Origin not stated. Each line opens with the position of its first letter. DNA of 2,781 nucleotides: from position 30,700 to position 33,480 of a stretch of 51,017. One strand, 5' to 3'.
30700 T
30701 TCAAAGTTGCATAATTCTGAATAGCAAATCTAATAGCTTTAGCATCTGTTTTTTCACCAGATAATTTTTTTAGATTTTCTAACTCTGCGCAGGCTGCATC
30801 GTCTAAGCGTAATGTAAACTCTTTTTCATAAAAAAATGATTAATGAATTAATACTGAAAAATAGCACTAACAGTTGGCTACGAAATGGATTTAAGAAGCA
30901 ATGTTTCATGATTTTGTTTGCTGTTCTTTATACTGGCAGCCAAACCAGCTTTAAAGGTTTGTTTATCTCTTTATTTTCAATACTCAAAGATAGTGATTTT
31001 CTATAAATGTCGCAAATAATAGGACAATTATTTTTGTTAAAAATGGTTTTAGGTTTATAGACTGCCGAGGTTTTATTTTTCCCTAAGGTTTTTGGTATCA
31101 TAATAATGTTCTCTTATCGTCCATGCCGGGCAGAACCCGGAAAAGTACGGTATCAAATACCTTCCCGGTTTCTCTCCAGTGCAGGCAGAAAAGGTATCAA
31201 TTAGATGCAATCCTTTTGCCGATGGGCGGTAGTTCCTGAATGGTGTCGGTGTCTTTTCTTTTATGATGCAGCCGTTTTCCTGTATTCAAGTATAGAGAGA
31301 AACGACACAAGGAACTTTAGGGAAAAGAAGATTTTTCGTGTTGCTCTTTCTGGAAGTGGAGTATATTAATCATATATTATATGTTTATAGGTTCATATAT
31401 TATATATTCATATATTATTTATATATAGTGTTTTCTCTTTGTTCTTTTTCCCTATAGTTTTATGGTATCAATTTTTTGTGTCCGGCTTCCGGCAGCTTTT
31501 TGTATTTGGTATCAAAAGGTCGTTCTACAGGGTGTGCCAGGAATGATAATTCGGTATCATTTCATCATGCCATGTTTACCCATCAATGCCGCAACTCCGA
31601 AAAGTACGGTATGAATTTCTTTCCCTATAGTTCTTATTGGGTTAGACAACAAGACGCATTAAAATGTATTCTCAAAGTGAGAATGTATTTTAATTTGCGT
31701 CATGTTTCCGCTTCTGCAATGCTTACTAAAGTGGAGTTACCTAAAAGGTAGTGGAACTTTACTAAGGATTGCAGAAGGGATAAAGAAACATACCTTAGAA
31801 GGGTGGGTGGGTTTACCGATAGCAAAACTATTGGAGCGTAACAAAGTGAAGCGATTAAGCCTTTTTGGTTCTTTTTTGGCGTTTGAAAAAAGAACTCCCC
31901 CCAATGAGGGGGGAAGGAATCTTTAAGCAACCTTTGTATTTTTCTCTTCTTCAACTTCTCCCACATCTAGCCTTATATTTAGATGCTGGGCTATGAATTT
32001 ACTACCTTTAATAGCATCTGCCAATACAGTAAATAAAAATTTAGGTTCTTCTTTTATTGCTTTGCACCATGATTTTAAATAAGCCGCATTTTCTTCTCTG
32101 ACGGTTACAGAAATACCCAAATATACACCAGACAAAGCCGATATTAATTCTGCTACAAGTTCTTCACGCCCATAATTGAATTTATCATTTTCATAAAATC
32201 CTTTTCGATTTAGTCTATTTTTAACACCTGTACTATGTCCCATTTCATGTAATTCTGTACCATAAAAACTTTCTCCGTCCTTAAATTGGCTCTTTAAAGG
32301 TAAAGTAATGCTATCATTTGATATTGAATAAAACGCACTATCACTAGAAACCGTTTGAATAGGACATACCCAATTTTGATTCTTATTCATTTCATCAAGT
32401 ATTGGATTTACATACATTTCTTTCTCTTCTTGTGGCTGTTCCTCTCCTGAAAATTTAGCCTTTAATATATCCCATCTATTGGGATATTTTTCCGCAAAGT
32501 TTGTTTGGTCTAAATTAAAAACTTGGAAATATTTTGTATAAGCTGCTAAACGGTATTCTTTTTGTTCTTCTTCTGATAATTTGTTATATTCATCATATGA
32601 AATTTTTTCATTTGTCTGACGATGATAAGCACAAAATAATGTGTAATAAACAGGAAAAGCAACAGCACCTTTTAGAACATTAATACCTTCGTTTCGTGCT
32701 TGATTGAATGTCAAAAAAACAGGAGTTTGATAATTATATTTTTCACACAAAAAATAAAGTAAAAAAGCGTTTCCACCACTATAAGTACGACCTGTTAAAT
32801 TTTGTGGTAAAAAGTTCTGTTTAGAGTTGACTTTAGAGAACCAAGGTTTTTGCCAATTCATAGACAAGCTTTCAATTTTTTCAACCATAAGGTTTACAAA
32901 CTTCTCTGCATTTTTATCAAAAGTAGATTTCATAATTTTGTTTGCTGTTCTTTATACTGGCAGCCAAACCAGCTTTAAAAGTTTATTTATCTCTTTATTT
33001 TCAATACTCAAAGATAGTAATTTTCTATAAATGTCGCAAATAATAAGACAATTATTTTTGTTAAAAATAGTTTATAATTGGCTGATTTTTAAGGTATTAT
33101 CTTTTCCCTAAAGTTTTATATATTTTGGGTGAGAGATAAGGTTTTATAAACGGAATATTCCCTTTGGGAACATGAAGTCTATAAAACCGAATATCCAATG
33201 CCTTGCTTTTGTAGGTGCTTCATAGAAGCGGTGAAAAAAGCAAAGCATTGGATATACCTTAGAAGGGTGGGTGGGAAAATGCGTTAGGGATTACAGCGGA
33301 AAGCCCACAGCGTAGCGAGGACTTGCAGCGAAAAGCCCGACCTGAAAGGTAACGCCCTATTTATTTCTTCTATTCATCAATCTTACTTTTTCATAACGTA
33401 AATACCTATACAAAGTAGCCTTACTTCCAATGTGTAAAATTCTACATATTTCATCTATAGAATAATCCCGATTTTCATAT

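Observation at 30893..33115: Type C module: a portable promoter-plus-start-codon cassette reused three times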

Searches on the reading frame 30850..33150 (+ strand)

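Call 50: search_protein_families(library=pfam, proteins=[L001:5729-5980:-], max_evalue=0.01)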
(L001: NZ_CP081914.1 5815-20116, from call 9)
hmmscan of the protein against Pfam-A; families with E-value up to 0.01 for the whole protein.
L001:5729-5980:- (83 aa): 2 families
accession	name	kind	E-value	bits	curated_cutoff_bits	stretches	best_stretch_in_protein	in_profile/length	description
PF01402.27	RHH_1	-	0.0026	18.1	20.5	1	5-41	2-37/39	Ribbon-helix-helix protein, copG family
PF17341.8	DUF5371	-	0.0053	17.4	25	0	16-53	15-50/65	Family of unknown function (DUF5371)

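Call 52: search_solved_structures(query=A4, max_evalue=10)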
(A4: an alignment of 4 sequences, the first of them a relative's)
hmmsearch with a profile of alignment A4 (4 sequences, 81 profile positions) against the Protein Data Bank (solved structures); distinct sequences matched with E-value up to 10: 11.
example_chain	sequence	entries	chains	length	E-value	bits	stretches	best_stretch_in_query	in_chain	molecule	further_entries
4bwd_A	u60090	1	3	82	0.069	16.4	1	39-74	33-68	SHORT COILED-COIL PROTEIN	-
2o8p_A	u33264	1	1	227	0.12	15.7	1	32-77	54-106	14-3-3 domain containing protein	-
9ugr_A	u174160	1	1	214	0.13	15.5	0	41-76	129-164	Syn-F4-Link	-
4f99_B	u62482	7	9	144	0.23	14.8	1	30-71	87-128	Protein DBF4 homolog A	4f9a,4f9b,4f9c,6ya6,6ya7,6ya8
2cpg_A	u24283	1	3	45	0.27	14.5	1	1-44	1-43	TRANSCRIPTIONAL REPRESSOR COPG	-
5jvu_A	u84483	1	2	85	0.32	14.3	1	42-78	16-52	Chimera protein of Kinesin heavy chain and Microtubule-associated protein RP/EB family mem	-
5jvs_A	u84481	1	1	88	0.32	14.3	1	42-78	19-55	Chimera protein of Kinesin heavy chain and Microtubule-associated protein RP/EB family mem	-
1b01_A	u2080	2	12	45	0.44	13.9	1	1-42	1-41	TRANSCRIPTIONAL REPRESSOR COPG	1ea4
4q0n_A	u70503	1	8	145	1.4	12.3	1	45-77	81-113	Protein polybromo-1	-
9dxh_A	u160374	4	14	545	1.4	12.2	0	52-79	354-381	Resolvase homolog YokA | Site-specific recombinase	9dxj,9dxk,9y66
2zdi_A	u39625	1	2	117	6.8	10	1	19-70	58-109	Prefoldin subunit beta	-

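Call 53: search_protein_families(library=ncbifam, proteins=[L001:5729-5980:-], max_evalue=0.1)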
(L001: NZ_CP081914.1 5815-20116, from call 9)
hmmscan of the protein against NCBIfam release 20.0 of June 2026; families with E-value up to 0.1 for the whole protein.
L001:5729-5980:- (83 aa): 2 families
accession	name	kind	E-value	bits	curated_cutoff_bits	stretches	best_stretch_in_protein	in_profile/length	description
NF003651.0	PRK05286.2-4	equivalog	0.01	14.4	448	1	49-83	153-187/377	quinone-dependent dihydroorotate dehydrogenase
NF050029.2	TransRepNtr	equivalog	0.042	13.3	400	1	2-53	193-243/245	ADPR responsive transcriptional repressor NtrR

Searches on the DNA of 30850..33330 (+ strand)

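Call 5: search_dna_similar(query=window:30850-33150:+, collection=plasmids, mode=near)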
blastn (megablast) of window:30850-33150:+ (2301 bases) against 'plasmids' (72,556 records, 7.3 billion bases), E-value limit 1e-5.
Records with a match: 30; places in all: 222; records where one place covers at least 80% of the query: 30.
Best place of each record, by identity: >=99% 1; 95-99% 29.
By first word of the organism name: Bacteroides 26; Phocaeicola 4.
By predicted mobility (MOB-suite, as given by PLSDB): conjugative 29; mobilizable 1.
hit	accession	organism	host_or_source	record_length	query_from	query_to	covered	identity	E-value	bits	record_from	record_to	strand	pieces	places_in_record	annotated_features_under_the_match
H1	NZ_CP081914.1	Bacteroides faecis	Homo sapiens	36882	1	2301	100%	99.0%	0e+0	4128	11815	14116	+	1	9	ArdC-like ssDNA-binding domain-containing protein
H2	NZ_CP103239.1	Bacteroides thetaiotaomicron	Homo sapiens,cell culture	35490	1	2301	100%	98.9%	0e+0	4102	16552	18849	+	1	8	ArdC-like ssDNA-binding domain-containing protein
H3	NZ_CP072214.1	Bacteroides xylanisolvens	Homo sapiens,cultured bacterial ...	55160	1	2301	100%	98.1%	0e+0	4019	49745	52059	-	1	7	ArdC-like ssDNA-binding domain-containing protein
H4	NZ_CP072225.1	Bacteroides thetaiotaomicron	Homo sapiens,cultured bacterial ...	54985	1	2301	100%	98.1%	0e+0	4019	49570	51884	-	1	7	ArdC-like ssDNA-binding domain-containing protein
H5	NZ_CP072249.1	Phocaeicola dorei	Homo sapiens,cultured bacterial ...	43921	1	2301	100%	98.1%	0e+0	4019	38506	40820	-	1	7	ArdC-like ssDNA-binding domain-containing protein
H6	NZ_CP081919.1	Bacteroides ovatus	Homo sapiens,blood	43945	1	2301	100%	98.1%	0e+0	4019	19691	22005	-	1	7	ArdC-like ssDNA-binding domain-containing protein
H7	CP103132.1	Bacteroides ovatus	Homo sapiens,cell culture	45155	1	2301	100%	98.1%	0e+0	4019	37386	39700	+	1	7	ArdC-like ssDNA-binding domain-containing protein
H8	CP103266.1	Bacteroides fragilis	Homo sapiens,cell culture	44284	1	2301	100%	98.1%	0e+0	4012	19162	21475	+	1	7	ArdC-like ssDNA-binding domain-containing protein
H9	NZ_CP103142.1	Bacteroides faecis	Homo sapiens,cell culture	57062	1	2301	100%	98.0%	0e+0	4006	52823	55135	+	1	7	ArdC-like ssDNA-binding domain-containing protein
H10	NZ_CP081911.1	Phocaeicola vulgatus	Homo sapiens,Peritoneal Fluid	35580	1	2301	100%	97.7%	0e+0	3956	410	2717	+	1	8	ArdC-like ssDNA-binding domain-containing protein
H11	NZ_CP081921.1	Bacteroides fragilis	Homo sapiens,blood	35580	1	2301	100%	97.7%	0e+0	3956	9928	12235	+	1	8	ArdC-like ssDNA-binding domain-containing protein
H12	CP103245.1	Bacteroides fragilis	Homo sapiens,cell culture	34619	1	2301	100%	97.7%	0e+0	3956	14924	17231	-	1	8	ArdC-like ssDNA-binding domain-containing protein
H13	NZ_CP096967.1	Phocaeicola vulgatus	whole organism,human feces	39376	1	2301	100%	97.6%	0e+0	3952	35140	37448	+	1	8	ArdC-like ssDNA-binding domain-containing protein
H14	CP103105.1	Bacteroides thetaiotaomicron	Homo sapiens,cell culture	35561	1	2301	100%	97.6%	0e+0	3949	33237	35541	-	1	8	ArdC-like ssDNA-binding domain-containing protein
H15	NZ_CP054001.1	Bacteroides fragilis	Homo sapiens,transverse ...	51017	1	2301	100%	97.6%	0e+0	3954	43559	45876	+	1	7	ArdC-like ssDNA-binding domain-containing protein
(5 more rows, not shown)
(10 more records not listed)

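Call 9: get_annotated_region(hit=H1, flank=6000)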
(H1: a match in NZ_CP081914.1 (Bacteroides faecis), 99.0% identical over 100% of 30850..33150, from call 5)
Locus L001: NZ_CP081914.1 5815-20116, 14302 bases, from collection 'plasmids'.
description: Bacteroides faecis strain BFG-108 plasmid unnamed1, complete sequence
organism: Bacteroides faecis (NCBI taxid 674529)
taxonomy: Bacteria; Bacteroidota; Bacteroidia; Bacteroidales; Bacteroidaceae; Bacteroides; Bacteroides faecis
host: -; source: Homo sapiens; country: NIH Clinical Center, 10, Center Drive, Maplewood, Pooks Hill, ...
typing (MOB-suite, as given by PLSDB): conjugative; replicon rep_cluster_663; relaxase MOBP; mating-pair formation MPF_T
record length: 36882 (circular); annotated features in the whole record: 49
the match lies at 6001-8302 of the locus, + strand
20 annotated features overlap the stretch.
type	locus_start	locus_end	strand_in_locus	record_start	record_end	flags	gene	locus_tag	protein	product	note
CDS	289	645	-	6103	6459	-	mobC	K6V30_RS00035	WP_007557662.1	plasmid mobilization relaxosome protein MobC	-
CDS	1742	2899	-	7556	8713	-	-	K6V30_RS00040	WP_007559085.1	replication initiation protein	GO:0006270 - DNA replication initiation [Evidence IEA]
CDS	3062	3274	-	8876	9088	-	-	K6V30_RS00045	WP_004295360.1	hypothetical protein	-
CDS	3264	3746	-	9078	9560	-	-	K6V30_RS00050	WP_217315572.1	hypothetical protein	-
CDS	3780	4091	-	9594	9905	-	-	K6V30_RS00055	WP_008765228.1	hypothetical protein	-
CDS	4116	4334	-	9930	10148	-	-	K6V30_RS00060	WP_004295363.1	hypothetical protein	-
CDS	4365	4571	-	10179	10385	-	-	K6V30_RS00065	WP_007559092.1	hypothetical protein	-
CDS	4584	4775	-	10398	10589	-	-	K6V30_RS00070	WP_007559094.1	hypothetical protein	-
CDS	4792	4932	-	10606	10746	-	-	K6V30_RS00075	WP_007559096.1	hypothetical protein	-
CDS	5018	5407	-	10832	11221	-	-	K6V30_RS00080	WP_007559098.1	hypothetical protein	-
CDS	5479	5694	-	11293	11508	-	-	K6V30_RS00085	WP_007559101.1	hypothetical protein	-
CDS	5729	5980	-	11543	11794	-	-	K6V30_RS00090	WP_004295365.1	hypothetical protein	-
CDS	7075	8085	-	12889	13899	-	-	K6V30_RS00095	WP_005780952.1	ArdC-like ssDNA-binding domain-containing protein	-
CDS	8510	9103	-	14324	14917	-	-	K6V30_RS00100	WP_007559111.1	recombinase family protein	GO:0006310 - DNA recombination [Evidence IEA]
CDS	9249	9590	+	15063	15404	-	-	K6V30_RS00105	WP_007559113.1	hypothetical protein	-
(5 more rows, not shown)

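Call 14: search_dna_similar(query=window:32925-33115:+, collection=plasmids, mode=distant, max_rows=60)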
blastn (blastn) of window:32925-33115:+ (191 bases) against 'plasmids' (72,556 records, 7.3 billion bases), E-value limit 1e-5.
Records with a match: 32; places in all: 100; records where one place covers at least 80% of the query: 31.
Best place of each record, by identity: 95-99% 23; 90-95% 7; 60-80% 2.
By first word of the organism name: Bacteroides 27; Phocaeicola 5.
By predicted mobility (MOB-suite, as given by PLSDB): conjugative 30; mobilizable 1; non-mobilizable 1.
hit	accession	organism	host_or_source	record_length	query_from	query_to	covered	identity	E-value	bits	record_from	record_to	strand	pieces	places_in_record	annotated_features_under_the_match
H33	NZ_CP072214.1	Bacteroides xylanisolvens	Homo sapiens,cultured bacterial ...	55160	1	191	100%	99.0%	5e-90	336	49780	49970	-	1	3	ArdC-like ssDNA-binding domain-containing protein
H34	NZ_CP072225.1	Bacteroides thetaiotaomicron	Homo sapiens,cultured bacterial ...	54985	1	191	100%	99.0%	5e-90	336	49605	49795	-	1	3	ArdC-like ssDNA-binding domain-containing protein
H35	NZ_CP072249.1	Phocaeicola dorei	Homo sapiens,cultured bacterial ...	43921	1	191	100%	99.0%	5e-90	336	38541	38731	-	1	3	ArdC-like ssDNA-binding domain-containing protein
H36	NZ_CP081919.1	Bacteroides ovatus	Homo sapiens,blood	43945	1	191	100%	99.0%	5e-90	336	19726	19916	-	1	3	ArdC-like ssDNA-binding domain-containing protein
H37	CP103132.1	Bacteroides ovatus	Homo sapiens,cell culture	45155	1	191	100%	99.0%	5e-90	336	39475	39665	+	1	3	ArdC-like ssDNA-binding domain-containing protein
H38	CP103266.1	Bacteroides fragilis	Homo sapiens,cell culture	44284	1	191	100%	99.0%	5e-90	336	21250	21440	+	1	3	ArdC-like ssDNA-binding domain-containing protein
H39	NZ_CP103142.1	Bacteroides faecis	Homo sapiens,cell culture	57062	1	191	100%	99.0%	5e-90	336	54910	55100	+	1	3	ArdC-like ssDNA-binding domain-containing protein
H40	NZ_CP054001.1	Bacteroides fragilis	Homo sapiens,transverse ...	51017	1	191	100%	99.0%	5e-90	336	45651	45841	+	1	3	ArdC-like ssDNA-binding domain-containing protein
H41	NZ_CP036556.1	Bacteroides fragilis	Homo sapiens,Appendix abscess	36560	1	191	100%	98.4%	2e-88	332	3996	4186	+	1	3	ArdC-like ssDNA-binding domain-containing protein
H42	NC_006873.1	Bacteroides fragilis NCTC 9343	-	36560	1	191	100%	98.4%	2e-88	332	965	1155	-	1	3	ArdC-like ssDNA-binding domain-containing protein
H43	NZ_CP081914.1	Bacteroides faecis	Homo sapiens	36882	1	191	100%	98.4%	2e-88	332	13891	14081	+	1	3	ArdC-like ssDNA-binding domain-containing protein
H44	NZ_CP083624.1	Bacteroides fragilis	-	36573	1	191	100%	98.4%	2e-88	332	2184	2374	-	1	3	ArdC-like ssDNA-binding domain-containing protein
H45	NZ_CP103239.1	Bacteroides thetaiotaomicron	Homo sapiens,cell culture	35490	1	191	100%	98.4%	2e-88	332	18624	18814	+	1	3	ArdC-like ssDNA-binding domain-containing protein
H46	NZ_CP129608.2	Bacteroides fragilis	Homo sapiens,Appendix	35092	1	191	100%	98.4%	2e-88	332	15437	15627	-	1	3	ArdC-like ssDNA-binding domain-containing protein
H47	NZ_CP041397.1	Bacteroides ovatus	Homo sapiens,cell culture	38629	1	191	100%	98.4%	3e-87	328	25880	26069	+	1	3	ArdC-like ssDNA-binding domain-containing protein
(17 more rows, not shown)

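Call 82: search_dna_similar(query=window:33116-33330:+, collection=plasmids, mode=distant, max_rows=40, rows=spread)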
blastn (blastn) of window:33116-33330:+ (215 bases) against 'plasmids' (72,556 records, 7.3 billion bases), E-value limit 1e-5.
Records with a match: 54; places in all: 74; records where one place covers at least 80% of the query: 31.
Best place of each record, by identity: >=99% 17; 95-99% 6; 90-95% 10; 80-90% 5; 60-80% 16.
By first word of the organism name: Bacteroides 43; Phocaeicola 9; Parabacteroides 2.
By predicted mobility (MOB-suite, as given by PLSDB): conjugative 47; non-mobilizable 6; mobilizable 1.
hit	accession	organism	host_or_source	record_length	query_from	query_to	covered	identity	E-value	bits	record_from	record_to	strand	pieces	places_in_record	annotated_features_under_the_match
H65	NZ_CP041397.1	Bacteroides ovatus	Homo sapiens,cell culture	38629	1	215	100%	99.1%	2e-102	378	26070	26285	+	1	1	none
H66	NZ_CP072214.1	Bacteroides xylanisolvens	Homo sapiens,cultured bacterial ...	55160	1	215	100%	99.1%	2e-102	378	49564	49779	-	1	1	none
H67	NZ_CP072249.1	Phocaeicola dorei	Homo sapiens,cultured bacterial ...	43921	1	215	100%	99.1%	2e-102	378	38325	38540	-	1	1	none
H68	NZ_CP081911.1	Phocaeicola vulgatus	Homo sapiens,Peritoneal Fluid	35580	1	215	100%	99.1%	2e-102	378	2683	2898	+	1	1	none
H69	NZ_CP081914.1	Bacteroides faecis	Homo sapiens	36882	1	215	100%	99.1%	2e-102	378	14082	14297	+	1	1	none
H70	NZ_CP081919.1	Bacteroides ovatus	Homo sapiens,blood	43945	1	215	100%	99.1%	2e-102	378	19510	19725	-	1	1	none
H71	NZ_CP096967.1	Phocaeicola vulgatus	whole organism,human feces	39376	1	215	100%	99.1%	2e-102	378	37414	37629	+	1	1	none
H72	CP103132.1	Bacteroides ovatus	Homo sapiens,cell culture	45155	1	215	100%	99.1%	2e-102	378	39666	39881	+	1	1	none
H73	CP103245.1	Bacteroides fragilis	Homo sapiens,cell culture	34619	1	215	100%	99.1%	2e-102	378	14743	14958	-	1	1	none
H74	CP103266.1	Bacteroides fragilis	Homo sapiens,cell culture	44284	1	215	100%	99.1%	2e-102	378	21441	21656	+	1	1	none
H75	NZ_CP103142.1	Bacteroides faecis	Homo sapiens,cell culture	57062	1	215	100%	99.1%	2e-102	378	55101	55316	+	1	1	none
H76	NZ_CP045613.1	Bacteroides xylanisolvens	Homo sapiens,Abscess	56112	1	215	100%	99.1%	2e-102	378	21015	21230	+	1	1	none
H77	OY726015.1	Phocaeicola massiliensis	-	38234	1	215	100%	99.1%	2e-102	378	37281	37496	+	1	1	record has no annotation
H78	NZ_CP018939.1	Bacteroides fragilis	Homo sapiens,wound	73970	1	215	100%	98.2%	3e-99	367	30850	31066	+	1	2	none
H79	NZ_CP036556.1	Bacteroides fragilis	Homo sapiens,Appendix abscess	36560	1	215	100%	97.7%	4e-98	364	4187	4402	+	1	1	none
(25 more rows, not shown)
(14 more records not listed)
